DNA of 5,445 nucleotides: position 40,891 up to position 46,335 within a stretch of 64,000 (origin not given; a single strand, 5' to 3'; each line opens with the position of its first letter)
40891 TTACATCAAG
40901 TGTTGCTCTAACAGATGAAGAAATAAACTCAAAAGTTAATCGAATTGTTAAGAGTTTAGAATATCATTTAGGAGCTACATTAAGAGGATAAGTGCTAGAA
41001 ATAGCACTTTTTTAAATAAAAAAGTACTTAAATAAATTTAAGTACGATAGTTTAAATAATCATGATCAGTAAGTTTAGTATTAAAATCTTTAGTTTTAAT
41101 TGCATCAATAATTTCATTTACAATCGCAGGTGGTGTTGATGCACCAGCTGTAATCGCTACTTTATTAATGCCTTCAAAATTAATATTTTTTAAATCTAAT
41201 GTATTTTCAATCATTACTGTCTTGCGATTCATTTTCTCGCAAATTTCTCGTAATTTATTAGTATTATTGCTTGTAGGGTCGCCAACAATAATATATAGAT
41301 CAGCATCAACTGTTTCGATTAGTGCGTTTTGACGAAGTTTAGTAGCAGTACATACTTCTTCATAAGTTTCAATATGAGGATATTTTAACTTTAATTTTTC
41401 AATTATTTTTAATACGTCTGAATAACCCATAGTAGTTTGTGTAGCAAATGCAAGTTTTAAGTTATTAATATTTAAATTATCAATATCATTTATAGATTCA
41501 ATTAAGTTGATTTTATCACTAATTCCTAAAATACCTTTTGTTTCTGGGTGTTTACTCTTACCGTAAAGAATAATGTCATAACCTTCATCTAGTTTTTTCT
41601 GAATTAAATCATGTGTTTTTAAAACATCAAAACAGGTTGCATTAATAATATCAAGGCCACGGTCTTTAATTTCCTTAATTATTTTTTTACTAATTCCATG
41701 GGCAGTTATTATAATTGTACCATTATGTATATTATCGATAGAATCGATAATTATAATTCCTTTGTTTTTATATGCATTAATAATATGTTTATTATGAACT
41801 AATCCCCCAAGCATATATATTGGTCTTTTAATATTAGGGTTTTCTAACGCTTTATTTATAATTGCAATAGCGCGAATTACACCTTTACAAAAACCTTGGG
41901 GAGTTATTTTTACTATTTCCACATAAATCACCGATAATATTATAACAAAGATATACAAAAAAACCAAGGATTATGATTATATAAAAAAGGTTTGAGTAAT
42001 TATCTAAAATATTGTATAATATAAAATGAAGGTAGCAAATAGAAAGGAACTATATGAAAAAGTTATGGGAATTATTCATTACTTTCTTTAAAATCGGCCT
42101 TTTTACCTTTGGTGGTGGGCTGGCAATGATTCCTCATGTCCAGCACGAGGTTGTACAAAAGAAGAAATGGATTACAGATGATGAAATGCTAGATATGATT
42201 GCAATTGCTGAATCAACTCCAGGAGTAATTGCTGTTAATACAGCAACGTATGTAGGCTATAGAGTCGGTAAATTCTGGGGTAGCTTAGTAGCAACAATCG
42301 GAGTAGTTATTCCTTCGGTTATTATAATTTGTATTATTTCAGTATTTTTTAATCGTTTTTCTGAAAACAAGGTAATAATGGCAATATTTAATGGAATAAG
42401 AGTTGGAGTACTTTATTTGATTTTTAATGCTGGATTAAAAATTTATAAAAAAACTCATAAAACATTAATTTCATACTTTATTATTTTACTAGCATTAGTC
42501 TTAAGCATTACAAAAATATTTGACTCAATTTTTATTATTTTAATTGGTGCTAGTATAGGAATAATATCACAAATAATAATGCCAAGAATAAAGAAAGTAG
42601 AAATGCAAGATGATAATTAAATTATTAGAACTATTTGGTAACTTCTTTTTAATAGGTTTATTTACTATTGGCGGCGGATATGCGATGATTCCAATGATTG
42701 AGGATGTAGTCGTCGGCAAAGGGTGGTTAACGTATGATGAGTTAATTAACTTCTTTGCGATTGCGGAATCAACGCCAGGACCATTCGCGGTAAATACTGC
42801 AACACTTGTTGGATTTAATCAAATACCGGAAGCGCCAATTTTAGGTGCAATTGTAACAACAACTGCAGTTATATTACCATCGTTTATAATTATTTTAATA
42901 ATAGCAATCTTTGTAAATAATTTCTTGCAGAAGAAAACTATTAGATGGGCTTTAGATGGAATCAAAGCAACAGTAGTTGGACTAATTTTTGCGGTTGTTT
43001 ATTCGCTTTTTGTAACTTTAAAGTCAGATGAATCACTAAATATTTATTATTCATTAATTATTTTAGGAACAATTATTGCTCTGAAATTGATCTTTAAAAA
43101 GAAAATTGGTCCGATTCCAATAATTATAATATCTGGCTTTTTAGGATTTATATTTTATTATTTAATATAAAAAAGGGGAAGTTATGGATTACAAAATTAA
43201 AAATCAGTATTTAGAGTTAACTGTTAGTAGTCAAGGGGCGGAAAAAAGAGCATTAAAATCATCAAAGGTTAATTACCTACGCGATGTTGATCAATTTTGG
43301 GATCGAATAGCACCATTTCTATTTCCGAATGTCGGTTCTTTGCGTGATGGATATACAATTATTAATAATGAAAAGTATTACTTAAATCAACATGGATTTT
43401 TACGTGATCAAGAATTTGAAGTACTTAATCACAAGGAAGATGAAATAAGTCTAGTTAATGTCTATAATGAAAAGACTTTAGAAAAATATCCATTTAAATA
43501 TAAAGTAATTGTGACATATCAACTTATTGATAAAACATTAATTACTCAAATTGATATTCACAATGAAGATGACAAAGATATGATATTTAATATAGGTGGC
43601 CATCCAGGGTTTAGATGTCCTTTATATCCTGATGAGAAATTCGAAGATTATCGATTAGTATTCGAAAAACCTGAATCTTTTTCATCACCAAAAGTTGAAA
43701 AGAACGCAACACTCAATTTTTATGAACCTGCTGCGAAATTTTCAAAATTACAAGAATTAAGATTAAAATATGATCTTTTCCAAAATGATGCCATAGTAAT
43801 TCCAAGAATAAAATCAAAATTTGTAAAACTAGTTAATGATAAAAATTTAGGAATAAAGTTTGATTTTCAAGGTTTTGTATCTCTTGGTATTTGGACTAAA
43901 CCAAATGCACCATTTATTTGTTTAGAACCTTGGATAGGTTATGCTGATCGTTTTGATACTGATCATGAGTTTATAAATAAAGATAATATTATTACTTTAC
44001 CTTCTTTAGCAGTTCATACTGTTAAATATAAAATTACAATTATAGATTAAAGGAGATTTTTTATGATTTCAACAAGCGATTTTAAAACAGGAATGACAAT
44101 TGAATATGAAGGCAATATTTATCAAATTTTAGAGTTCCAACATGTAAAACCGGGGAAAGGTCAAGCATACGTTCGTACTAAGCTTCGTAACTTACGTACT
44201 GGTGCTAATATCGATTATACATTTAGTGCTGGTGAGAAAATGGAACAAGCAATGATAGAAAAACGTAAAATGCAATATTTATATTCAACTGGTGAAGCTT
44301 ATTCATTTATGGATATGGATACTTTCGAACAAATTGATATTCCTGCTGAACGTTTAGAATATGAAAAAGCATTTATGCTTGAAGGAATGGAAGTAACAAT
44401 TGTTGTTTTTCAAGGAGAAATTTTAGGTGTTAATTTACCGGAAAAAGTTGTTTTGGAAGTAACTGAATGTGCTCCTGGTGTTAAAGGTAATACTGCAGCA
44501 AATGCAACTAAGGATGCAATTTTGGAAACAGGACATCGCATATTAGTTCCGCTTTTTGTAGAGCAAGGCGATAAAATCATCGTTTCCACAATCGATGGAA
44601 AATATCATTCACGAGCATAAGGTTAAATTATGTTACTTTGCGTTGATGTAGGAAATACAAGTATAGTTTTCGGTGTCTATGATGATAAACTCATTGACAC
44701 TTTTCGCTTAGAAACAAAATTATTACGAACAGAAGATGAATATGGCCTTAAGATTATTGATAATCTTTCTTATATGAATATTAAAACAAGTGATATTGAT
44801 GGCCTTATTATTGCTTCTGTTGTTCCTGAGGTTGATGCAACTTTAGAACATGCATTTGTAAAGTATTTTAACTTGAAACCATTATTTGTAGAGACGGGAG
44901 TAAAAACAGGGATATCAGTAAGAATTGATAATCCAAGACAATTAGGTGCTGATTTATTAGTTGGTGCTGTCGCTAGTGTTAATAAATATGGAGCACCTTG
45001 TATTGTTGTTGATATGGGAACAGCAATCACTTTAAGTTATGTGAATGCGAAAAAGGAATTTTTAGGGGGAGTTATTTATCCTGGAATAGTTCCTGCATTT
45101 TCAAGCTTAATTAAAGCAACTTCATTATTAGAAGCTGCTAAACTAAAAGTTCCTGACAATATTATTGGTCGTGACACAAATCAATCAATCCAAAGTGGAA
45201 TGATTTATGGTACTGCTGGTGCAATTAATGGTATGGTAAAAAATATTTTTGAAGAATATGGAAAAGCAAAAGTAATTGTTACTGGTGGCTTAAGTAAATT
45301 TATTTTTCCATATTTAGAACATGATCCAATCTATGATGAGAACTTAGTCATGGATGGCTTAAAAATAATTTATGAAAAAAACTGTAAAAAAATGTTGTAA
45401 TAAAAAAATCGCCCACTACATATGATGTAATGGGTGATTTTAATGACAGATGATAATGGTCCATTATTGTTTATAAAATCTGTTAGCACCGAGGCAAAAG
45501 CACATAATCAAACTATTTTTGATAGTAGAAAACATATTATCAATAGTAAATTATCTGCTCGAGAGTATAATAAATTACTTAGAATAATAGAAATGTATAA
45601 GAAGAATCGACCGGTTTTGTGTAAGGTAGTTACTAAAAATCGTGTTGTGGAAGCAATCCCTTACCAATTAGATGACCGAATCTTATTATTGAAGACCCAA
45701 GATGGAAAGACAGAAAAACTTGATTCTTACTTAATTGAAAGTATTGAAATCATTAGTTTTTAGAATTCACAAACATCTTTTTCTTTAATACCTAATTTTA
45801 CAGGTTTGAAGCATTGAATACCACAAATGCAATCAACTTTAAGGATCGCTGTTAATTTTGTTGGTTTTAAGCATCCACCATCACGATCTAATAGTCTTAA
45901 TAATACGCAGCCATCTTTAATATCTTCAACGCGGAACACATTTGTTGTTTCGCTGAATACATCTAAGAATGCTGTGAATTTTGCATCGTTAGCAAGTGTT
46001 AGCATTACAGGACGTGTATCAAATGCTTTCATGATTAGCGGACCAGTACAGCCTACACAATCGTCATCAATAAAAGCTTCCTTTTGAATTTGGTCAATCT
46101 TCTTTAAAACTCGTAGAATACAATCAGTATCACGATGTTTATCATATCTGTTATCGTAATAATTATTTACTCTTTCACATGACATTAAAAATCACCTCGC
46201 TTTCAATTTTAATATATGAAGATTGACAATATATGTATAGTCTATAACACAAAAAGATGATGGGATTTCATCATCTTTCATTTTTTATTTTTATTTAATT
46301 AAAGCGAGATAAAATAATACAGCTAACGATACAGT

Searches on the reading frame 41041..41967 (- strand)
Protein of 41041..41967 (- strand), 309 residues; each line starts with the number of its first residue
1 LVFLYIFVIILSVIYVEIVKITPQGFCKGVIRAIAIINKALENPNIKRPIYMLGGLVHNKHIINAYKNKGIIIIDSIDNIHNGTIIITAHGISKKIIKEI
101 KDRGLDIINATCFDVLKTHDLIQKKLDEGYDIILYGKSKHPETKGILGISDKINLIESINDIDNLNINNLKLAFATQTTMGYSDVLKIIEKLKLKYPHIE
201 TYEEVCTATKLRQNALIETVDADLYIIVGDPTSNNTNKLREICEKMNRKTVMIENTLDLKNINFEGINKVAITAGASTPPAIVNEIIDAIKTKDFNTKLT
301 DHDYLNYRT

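Call 47: search_protein_families(library=pfam, proteins=[window:41041-41967:-], max_evalue=0.0001)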
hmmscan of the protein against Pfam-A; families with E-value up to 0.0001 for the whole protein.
window:41041-41967:- (309 aa): 1 family
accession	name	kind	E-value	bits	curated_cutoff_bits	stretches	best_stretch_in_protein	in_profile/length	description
PF02401.23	LYTB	-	7.1e-79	265.3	24.5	1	18-291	1-267/267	LytB protein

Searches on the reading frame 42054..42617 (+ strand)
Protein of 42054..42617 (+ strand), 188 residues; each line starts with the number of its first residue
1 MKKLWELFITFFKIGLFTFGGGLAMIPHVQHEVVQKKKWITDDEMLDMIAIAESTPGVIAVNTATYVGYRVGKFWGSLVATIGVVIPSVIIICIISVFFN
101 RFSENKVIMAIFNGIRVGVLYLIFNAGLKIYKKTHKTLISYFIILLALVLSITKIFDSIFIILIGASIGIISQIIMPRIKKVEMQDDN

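Call 47: search_protein_families(library=pfam, proteins=[window:42054-42617:+], max_evalue=0.0001)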
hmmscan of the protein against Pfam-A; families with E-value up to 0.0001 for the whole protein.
window:42054-42617:+ (188 aa): 1 family
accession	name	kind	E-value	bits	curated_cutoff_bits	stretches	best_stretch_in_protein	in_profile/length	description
PF02417.20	Chromate_transp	-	6.8e-53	179.5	28.6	1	5-170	1-166/166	Chromate transporter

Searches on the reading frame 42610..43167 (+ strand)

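Call 47: search_protein_families(library=pfam, proteins=[window:42610-43167:+], max_evalue=0.0001)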
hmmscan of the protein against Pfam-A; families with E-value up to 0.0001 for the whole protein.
window:42610-43167:+ (186 aa): 1 family
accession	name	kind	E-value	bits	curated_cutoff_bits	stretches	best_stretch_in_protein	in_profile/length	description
PF02417.20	Chromate_transp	-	2.9e-43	148.2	28.6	1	6-180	1-166/166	Chromate transporter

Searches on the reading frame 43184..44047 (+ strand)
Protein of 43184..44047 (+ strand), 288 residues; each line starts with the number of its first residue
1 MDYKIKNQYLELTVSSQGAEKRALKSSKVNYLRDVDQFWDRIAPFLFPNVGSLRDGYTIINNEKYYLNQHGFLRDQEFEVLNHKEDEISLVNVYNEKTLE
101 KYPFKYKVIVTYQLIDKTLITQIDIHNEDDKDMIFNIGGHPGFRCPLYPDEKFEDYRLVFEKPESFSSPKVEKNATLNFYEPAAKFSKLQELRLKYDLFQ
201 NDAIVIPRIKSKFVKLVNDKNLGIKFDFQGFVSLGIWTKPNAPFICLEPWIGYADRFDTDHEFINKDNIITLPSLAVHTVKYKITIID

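Call 48: search_protein_families(library=pfam, proteins=[window:43184-44047:+], max_evalue=0.0001)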
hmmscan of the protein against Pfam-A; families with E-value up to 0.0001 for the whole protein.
window:43184-44047:+ (288 aa): 1 family
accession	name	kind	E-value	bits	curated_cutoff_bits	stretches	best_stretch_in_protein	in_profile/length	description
PF01263.26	Aldose_epim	-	1.5e-23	84.1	27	1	3-253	3-268/299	Aldose 1-epimerase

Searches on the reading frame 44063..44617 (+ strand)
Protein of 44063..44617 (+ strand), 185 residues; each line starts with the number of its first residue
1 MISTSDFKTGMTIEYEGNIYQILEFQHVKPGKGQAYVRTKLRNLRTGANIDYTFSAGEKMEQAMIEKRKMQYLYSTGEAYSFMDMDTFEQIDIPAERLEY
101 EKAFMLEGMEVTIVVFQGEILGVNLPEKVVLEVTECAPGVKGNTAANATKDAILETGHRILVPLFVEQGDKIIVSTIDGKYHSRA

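Call 48: search_protein_families(library=pfam, proteins=[window:44063-44617:+], max_evalue=0.0001)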
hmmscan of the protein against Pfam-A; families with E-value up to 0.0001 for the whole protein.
window:44063-44617:+ (185 aa): 3 families
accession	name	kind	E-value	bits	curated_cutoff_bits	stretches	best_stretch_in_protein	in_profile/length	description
PF08207.18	EFP_N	-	1.2e-28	99.3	23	1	3-60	1-58/58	Elongation factor P (EF-P) KOW-like domain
PF09285.17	Elong-fact-P_C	-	1.5e-24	85.9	25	1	129-184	1-56/56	Elongation factor P, C-terminal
PF01132.26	EFP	-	1.6e-20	73.2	27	1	68-121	1-54/54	Elongation factor P (EF-P) OB domain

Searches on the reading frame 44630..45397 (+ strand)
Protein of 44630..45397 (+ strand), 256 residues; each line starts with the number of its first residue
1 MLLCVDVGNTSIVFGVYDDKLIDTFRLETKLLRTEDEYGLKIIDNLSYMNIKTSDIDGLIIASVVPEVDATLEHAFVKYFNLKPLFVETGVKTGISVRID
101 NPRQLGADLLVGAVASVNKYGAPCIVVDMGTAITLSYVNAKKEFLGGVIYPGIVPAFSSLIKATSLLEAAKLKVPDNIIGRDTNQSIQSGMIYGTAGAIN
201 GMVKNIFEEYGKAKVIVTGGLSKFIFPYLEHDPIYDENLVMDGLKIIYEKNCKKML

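Call 48: search_protein_families(library=pfam, proteins=[window:44630-45397:+], max_evalue=0.0001)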
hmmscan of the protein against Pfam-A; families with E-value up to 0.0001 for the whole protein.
window:44630-45397:+ (256 aa): 1 family
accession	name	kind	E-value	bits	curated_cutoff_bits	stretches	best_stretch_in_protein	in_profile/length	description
PF03309.20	Pan_kinase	-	1.9e-62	211.2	24.7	1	2-204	1-204/205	Type III pantothenate kinase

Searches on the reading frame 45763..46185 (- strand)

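Call 48: search_protein_families(library=pfam, proteins=[window:45763-46185:-], max_evalue=0.0001)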
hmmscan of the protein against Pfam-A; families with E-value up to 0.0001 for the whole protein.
window:45763-46185:- (141 aa): 1 family
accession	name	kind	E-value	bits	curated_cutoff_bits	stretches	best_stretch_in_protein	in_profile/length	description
PF10612.14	Spore-coat_CotZ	-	3e-08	34.4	24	1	16-101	6-106/159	Spore coat protein Z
